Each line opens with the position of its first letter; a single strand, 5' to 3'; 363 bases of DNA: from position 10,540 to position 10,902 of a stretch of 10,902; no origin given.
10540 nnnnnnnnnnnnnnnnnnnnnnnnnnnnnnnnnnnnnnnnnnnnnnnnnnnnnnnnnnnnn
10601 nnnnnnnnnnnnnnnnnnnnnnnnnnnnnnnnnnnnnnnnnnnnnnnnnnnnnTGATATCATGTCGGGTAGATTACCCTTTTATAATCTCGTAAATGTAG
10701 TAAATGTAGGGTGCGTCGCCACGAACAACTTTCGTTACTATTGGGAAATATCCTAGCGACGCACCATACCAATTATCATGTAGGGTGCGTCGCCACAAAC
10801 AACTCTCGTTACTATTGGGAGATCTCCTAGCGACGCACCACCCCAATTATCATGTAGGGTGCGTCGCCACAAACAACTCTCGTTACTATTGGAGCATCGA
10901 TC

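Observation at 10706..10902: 74-bp tandem array of hairpin-forming units sharing a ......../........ core with a solitary inverted-repeat element upstream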

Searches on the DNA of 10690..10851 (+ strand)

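Call 34: search_dna_similar(query=window:10690-10851:+, collection=plasmids, mode=distant, max_rows=40, max_evalue=0.01)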
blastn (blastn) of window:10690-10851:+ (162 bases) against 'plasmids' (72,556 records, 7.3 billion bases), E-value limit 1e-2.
No match.
